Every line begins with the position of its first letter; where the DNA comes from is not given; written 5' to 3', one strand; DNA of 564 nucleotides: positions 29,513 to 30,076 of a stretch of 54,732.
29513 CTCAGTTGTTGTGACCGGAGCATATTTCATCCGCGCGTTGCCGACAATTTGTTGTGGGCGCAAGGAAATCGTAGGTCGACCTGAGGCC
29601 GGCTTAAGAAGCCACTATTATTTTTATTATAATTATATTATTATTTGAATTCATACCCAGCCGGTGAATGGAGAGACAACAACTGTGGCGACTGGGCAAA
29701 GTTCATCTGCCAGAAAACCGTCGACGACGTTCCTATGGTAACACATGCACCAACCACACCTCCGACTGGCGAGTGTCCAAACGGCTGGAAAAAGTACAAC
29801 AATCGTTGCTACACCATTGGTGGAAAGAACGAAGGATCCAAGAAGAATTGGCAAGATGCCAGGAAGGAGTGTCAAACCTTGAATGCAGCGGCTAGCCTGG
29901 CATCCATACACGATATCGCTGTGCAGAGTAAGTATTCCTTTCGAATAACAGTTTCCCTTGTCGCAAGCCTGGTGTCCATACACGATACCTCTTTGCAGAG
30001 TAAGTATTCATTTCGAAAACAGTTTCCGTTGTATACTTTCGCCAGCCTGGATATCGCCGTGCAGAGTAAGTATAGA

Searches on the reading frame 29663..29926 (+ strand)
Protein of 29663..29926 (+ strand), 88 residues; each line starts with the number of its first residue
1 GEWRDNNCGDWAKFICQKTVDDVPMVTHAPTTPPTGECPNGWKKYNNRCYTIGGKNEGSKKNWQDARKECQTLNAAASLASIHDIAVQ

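Call 8: find_homologous_proteins(query=window:29663-29926:+)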
Query seq(88 aa) (88 aa): 1 proteins with E <= 0.001 among 1 candidates.
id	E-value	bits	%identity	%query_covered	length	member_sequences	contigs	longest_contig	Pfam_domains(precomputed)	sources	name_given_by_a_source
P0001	9.8e-42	159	75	100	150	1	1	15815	-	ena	-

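Call 10: find_encoding_contigs(protein=P0001, flank=10000)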
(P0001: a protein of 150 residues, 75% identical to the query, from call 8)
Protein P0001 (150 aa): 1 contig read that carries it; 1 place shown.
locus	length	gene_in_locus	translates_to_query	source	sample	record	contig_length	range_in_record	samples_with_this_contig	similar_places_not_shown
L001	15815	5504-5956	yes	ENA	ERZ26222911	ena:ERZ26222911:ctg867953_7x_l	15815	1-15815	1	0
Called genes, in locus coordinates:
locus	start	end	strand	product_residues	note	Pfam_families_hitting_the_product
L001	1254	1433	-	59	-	-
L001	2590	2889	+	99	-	-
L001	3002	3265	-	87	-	-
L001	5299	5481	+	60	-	-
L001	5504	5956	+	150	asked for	-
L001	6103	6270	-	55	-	-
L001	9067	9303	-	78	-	-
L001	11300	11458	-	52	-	-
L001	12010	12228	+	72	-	-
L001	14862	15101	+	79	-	-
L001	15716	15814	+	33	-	?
